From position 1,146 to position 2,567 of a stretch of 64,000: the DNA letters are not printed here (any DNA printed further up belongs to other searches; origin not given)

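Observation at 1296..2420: Intact Rnl2-family RNA ligase encoded in a eukaryotic nuclear locus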

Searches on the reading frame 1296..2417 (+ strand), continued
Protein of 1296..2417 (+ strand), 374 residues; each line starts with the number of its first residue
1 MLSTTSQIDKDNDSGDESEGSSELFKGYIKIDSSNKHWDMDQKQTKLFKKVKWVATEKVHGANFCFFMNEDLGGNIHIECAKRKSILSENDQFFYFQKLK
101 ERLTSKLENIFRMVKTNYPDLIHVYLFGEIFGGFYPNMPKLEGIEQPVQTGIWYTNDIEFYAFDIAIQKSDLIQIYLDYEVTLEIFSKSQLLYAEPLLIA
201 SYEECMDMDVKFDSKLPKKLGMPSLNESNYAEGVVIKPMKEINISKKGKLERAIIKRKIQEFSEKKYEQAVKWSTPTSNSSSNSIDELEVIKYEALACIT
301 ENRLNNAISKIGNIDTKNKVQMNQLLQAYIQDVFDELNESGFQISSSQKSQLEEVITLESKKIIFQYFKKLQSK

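Call 11: list_cluster_members(proteins=[P0001, P0003, P0004, P0005])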
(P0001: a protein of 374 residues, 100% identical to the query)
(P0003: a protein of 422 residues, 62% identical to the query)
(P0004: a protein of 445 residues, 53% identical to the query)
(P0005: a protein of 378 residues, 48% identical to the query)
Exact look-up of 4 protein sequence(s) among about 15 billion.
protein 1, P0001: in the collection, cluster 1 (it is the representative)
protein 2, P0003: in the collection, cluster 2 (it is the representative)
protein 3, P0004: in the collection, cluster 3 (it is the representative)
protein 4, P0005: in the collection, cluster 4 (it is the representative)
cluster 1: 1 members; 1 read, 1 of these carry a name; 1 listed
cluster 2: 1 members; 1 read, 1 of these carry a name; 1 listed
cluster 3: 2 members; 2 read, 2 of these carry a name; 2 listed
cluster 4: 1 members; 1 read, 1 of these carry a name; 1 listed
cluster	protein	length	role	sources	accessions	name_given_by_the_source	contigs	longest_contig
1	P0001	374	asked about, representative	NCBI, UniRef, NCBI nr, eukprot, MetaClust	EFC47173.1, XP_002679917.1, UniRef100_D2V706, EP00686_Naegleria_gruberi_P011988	predicted protein [Naegleria gruberi] | Predicted protein n=1 Tax=Naegleria gruberi TaxID=5762 RepID=D2V706_NAEGR | uncharacterized protein NAEGRDRAFT_64622 [Naegleria gruberi]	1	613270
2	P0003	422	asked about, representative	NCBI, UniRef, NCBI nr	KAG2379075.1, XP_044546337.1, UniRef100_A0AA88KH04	hypothetical protein C9374_007713 [Naegleria lovaniensis] | RNA ligase domain-containing protein n=1 Tax=Naegleria lovaniensis TaxID=51637 ... | uncharacterized protein C9374_007713 [Naegleria lovaniensis]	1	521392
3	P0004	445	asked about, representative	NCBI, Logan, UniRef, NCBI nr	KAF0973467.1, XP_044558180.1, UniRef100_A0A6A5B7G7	hypothetical protein FDP41_008171 [Naegleria fowleri] | RNA ligase domain-containing protein n=1 Tax=Naegleria fowleri TaxID=5763 ... | uncharacterized protein FDP41_008171 [Naegleria fowleri]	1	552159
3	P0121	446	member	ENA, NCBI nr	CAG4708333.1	unnamed protein product [Naegleria fowleri]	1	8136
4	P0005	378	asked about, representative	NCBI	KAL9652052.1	hypothetical protein ABK040_000393 [Willaertia magna]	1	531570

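Call 13: find_encoding_contigs(protein=P0003, flank=8000, max_places=2)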
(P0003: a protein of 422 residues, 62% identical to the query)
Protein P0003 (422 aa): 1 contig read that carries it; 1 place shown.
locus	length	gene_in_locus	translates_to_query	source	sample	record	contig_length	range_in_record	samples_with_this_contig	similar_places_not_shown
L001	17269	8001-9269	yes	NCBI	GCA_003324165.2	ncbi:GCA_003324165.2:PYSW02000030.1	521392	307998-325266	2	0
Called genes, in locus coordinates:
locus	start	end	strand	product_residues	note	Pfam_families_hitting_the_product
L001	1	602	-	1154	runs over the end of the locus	PF00270:DEAD, PF04851:ResIII (weak), PF00271:Helicase_C, PF13959:CTE_SPB4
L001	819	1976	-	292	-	PF01965:DJ-1_PfpI (faint)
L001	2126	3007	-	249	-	PF01222:ERG4_ERG24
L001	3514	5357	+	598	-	PF00069:Pkinase, PF07714:PK_Tyr_Ser-Thr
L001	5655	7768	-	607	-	PF13347:MFS_2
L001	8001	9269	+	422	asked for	PF09414:RNA_ligase, PF18043:T4_Rnl2_C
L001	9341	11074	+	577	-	-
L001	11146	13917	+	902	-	-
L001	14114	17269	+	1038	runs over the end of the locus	PF00225:Kinesin, PF16796:Microtub_bd, PF23735:KIF9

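Call 14: find_encoding_contigs(protein=P0004, flank=8000, max_places=2)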
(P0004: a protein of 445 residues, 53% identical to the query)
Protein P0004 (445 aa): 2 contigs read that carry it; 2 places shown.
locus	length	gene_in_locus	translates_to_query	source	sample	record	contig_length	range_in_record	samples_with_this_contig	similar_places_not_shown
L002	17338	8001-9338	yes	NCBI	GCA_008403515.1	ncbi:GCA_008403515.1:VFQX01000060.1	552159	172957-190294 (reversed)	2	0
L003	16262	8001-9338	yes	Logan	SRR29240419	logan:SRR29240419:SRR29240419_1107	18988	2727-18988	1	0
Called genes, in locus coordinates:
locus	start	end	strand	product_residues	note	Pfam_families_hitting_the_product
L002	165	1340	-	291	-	-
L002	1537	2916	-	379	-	PF01222:ERG4_ERG24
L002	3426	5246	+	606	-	PF00069:Pkinase, PF07714:PK_Tyr_Ser-Thr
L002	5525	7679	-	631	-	PF13347:MFS_2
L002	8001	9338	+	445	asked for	PF09414:RNA_ligase, PF18043:T4_Rnl2_C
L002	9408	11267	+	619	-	-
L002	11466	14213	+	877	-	-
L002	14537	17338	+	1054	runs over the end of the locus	-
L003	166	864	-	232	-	PF01965:DJ-1_PfpI (faint)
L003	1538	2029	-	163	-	PF01222:ERG4_ERG24, PF06966:DUF1295 (faint)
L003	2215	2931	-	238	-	PF01222:ERG4_ERG24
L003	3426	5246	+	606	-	PF00069:Pkinase, PF07714:PK_Tyr_Ser-Thr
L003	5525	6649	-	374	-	-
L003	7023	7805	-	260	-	PF13347:MFS_2 (weak)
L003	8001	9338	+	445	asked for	PF09414:RNA_ligase, PF18043:T4_Rnl2_C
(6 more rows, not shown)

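Call 15: find_encoding_contigs(protein=P0005, flank=8000, max_places=2)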
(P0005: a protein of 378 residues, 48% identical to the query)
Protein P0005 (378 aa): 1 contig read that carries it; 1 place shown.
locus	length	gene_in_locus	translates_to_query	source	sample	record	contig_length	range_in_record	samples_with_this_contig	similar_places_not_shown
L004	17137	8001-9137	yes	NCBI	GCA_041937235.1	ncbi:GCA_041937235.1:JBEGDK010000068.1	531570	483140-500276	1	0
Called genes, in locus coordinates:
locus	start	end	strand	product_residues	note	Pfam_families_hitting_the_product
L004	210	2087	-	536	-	PF01416:PseudoU_synth_1 (weak)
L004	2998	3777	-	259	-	-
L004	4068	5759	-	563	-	PF00106:adh_short, PF13561:adh_short_C2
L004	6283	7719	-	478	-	PF16656:Pur_ac_phosph_N (weak), PF00149:Metallophos, PF14008:Metallophos_C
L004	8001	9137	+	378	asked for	PF09414:RNA_ligase, PF18043:T4_Rnl2_C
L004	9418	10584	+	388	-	PF09229:Aha1_N, PF08327:AHSA1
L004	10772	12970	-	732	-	-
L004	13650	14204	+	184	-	-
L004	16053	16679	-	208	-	-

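Call 17: search_dna_similar(query=window:1296-2417:+, collection=phages, mode=protein, max_rows=25, max_evalue=0.001)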
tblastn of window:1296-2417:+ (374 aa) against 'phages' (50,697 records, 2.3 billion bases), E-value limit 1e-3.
Records with a match: 1408; places in all: 1411; records where one place covers at least 80% of the query: 1003.
Best place of each record, by identity: <60% 1408.
By first word of the organism name: Escherichia 556; Klebsiella 275; Acinetobacter 81; Shigella 79; Vibrio 55; Enterobacter 55; Aeromonas 46; Enterobacteria 43; Yersinia 30; Salmonella 30; and 28 more.
By host as written in the record: Escherichia coli 241; - 157; Klebsiella pneumoniae 90; Acinetobacter baumannii 26; Escherichia coli B 24; Escherichia coli O157:H7 22; Shigella sp. 21; Aeromonas hydrophila 17; and 369 more.
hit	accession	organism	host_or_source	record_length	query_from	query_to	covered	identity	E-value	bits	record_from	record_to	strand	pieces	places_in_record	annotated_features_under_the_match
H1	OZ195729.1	Vibrio phage D69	Seawater and oysters mix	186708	52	370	85%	31.3%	5e-18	92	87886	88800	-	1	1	RNA ligase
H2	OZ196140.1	Vibrio phage D181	Seawater and oysters mix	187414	52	370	85%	31.3%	5e-18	92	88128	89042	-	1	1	RNA ligase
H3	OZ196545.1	Vibrio phage D148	Seawater and oysters mix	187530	52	370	85%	31.3%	5e-18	92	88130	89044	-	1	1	RNA ligase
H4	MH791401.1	Aeromonas phage AsFcp_2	Aeromonas salmonicida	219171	25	364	91%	27.1%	4e-16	86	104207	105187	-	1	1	RNA ligase 2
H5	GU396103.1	Aeromonas phage PX29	Aeromonas salmonicida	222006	25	364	91%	27.1%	2e-15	84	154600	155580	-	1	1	rnlB: RnlB RNA ligase 2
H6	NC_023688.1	Aeromonas phage PX29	Aeromonas salmonicida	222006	25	364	91%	27.1%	2e-15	84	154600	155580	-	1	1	rnlB: RNA ligase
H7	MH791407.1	Aeromonas phage AsFcp_4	Aeromonas salmonicida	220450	25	364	91%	26.8%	1e-16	87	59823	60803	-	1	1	RNA ligase 2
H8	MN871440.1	Aeromonas phage AsFcp_1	Aeromonas salmonicida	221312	25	364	91%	26.8%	1e-16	87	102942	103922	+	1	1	record has no annotation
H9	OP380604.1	Aeromonas phage avDM12-TAAL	Aeromonas hydrophila BIOTECH 10089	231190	25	364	91%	25.8%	1e-12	75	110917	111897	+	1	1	RNA ligase 2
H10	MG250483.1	Aeromonas phage Ah1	Aeromonas hydrophila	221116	25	364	91%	25.4%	1e-11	72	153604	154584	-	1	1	rnlB-B: RNA ligase 2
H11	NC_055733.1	Aeromonas phage Ah1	Aeromonas hydrophila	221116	25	364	91%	25.4%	1e-11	72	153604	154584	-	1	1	rnlB-B: RNA ligase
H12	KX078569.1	Morganella phage vB_MmoM_MP1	Morganella sp.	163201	24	344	86%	26.4%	6e-17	89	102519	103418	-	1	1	RNA ligase 2 | hypothetical protein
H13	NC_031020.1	Morganella phage vB_MmoM_MP1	Morganella sp.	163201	24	344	86%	26.4%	6e-17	89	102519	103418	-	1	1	RNA ligase | hypothetical protein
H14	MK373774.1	Escherichia phage vB_EcoM_WFL6982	Escherichia coli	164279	24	352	88%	25.6%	7e-12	73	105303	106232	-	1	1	putative Rnl2 family RNA ligase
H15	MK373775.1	Escherichia phage vB_EcoM_WFK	Escherichia coli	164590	24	352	88%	25.6%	7e-12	73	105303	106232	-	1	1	putative RNA ligase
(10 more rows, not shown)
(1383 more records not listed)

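Call 25: search_protein_families(library=ncbifam, proteins=[window:1296-2417:+], max_evalue=0.01)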
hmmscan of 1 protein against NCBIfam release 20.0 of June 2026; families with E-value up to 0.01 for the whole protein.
window:1296-2417:+ (374 aa): 1 family
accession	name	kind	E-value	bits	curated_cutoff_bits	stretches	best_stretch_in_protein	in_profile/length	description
TIGR02307.1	RNA_lig_RNL2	equivalog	7.3e-51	173.6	197.15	1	25-370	1-323/326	RNA ligase, Rnl2 family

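Call 33: predict_structure(alignment_id=A2)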
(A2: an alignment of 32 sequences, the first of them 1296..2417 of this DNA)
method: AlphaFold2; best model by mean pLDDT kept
length: 374 residues; sequences in the alignment: 32
mean_pLDDT: 88.2   pTM: 0.69
mean pLDDT of the five models: 88.2, 87.9, 87.8, 87.7, 87.5
residues with pLDDT >= 90: 271; 70-90: 58; 50-70: 17; < 50: 28
segments of 3 or more residues with pLDDT < 50: 1-20, 278-284
pLDDT, mean of each block of 10 residues (from residue 1): 38 41 76 88 91 97 97 97 92 93 98 97 97 93 87 94 96 93 98 98 97 96 94 96 87 93 62 52 66 95 96 95 97 95 89 96 97 91
secondary structure, 60 per line:
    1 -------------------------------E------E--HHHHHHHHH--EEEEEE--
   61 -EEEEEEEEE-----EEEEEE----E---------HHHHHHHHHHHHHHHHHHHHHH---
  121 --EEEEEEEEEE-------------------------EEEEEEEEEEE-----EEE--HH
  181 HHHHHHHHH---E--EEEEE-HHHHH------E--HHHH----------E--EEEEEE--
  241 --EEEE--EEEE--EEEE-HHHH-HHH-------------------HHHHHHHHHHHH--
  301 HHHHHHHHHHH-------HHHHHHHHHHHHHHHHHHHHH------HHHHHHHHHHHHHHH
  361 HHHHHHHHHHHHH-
elements in order: H42-50 E53-58 E62-70 E76-81 H96-117 E123-132 E158-168 E174-176 H179-189 E196-200 H202-206 H216-219 E233-238 E243-246 E249-252 E255-258 H260-263 H287-298 H301-311 H319-339 H346-373

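Call 35: find_encoding_contigs(protein=P0010, flank=8000, max_places=2)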
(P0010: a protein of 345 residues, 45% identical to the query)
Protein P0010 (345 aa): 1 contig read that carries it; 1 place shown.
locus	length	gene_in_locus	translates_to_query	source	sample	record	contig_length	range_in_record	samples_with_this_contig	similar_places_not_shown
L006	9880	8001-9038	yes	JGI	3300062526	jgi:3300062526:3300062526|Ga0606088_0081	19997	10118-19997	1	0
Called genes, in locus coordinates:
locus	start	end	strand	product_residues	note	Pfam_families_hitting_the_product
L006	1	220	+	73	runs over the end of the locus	-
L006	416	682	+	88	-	-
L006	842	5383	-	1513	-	PF00612:IQ (faint)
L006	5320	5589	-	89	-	-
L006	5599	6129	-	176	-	-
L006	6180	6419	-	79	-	-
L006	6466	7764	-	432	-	PF01263:Aldose_epim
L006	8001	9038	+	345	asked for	PF09414:RNA_ligase, PF18043:T4_Rnl2_C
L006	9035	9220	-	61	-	-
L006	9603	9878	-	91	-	?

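Call 36: find_encoding_contigs(protein=P0014, flank=8000, max_places=2)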
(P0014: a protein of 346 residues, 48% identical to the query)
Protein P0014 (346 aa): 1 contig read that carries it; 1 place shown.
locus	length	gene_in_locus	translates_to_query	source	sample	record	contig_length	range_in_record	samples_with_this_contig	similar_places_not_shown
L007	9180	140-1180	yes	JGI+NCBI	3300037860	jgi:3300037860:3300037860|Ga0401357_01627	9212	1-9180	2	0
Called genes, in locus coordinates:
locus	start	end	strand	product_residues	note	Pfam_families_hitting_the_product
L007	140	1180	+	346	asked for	PF09414:RNA_ligase, PF18043:T4_Rnl2_C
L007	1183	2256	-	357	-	PF01207:Dus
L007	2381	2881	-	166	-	-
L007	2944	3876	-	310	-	-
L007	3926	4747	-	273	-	PF00248:Aldo_ket_red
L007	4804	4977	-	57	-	-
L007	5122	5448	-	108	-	PF03372:Exo_endo_phos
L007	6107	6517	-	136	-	-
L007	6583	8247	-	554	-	PF03924:CHASE, PF00615:RGS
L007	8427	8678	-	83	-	-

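Call 38: fold_search(model_id=the predicted structure, library=pdb)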
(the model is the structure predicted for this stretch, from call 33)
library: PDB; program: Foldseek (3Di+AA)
matches with E <= 10: 739; with E <= 0.001: 45
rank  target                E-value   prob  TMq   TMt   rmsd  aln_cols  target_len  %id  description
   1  1xdn                  1.3e-18  1.00  0.54  0.74   3.9       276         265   29  High resolution crystal structure of an editosome enzyme from trypanosoma brucei: RNA editing ligase 1 (released 2004-12-07)
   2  2hvr_A                2.4e-18  1.00  0.46  0.53  16.3       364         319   20  Structure of T4 RNA Ligase 2 with Nicked 5'-Adenylated nucleic acid duplex containing a 3'-deoxyribonucleotide at the  (released 2006-10-17)
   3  2hvr_B                7.0e-17  1.00  0.48  0.55  16.5       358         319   21  Structure of T4 RNA Ligase 2 with Nicked 5'-Adenylated nucleic acid duplex containing a 3'-deoxyribonucleotide at the  (released 2006-10-17)
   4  2hvq                  1.4e-16  1.00  0.48  0.56  17.1       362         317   22  Structure of Adenylated full-length T4 RNA Ligase 2 (released 2006-10-17)
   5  1s68                  3.5e-14  1.00  0.47  0.74   5.6       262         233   22  Structure and Mechanism of RNA Ligase (released 2004-02-24)
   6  5d1o_B                1.0e-07  1.00  0.33  0.33  15.4       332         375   12  Archaeal ATP-dependent RNA ligase - form 1 (released 2016-03-09)
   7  6vt1_A                3.1e-07  1.00  0.37  0.40   8.1       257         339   16  Naegleria gruberi RNA ligase D172A mutant apo (released 2020-04-08)
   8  5cot                  3.2e-07  1.00  0.39  0.42   5.3       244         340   16  Structure and mechanism of a eukaryal nick-sealing RNA ligase (released 2015-10-28)
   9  6vte                  3.8e-07  1.00  0.40  0.44   4.4       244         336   16  Naegleria gruberi RNA Ligase K170M mutant with AMP and Mn (released 2020-04-08)
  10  6vt4                  4.8e-07  1.00  0.37  0.41   7.8       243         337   17  Naegleria gruberi RNA ligase R149A mutant apo (released 2020-04-08)
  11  5d1o_A                4.8e-07  1.00  0.33  0.33  16.9       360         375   12  Archaeal ATP-dependent RNA ligase - form 1 (released 2016-03-09)
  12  5cou                  5.7e-07  1.00  0.35  0.39  10.1       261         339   18  Structure and mechanism of a eukaryal nick-sealing RNA ligase K170M+ATP (released 2015-10-28)
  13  6vt5                  6.4e-07  1.00  0.37  0.41   7.6       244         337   17  Naegleria gruberi RNA ligase R4a K121A mutant apo (released 2020-04-08)
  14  6vt8                  6.8e-07  1.00  0.39  0.43   4.7       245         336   17  Naegleria gruberi RNA ligase E312A mutant with AMP and Mn (released 2020-04-08)
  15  6vt9                  1.0e-06  1.00  0.36  0.39   8.9       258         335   18  Naegleria gruberi RNA ligase E227A mutant with ATP and Mn (released 2020-04-08)
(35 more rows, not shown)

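Call 43: search_protein_representatives(protein=window:1296-2417:+)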
Query: 374 residues. Proteins with E-value up to 0.001 (for the whole library): 2499; up to 1e-10: 1661; up to 1e-30: 293. The best 150 are listed.
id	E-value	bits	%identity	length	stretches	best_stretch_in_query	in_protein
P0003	1.1e-139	482.5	66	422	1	10-371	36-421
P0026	1.5e-81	291.3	45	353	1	18-370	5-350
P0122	3.3e-74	267.2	41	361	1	24-371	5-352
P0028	1.2e-73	265.3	42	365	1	24-371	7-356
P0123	3.8e-73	263.7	41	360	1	24-370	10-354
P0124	4.6e-69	250.3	41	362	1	25-343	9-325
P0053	6.7e-66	239.9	41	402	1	22-365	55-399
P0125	3.0e-63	231.1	41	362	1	25-343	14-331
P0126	2.6e-61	224.8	39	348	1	25-353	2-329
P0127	6.0e-61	223.6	40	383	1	25-366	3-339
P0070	1.1e-60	222.8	37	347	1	25-360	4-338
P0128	9.8e-60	219.6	40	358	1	25-339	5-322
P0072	1.0e-59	219.5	35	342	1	25-365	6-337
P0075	2.0e-59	218.5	41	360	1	22-373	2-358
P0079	4.8e-59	217.3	41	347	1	45-343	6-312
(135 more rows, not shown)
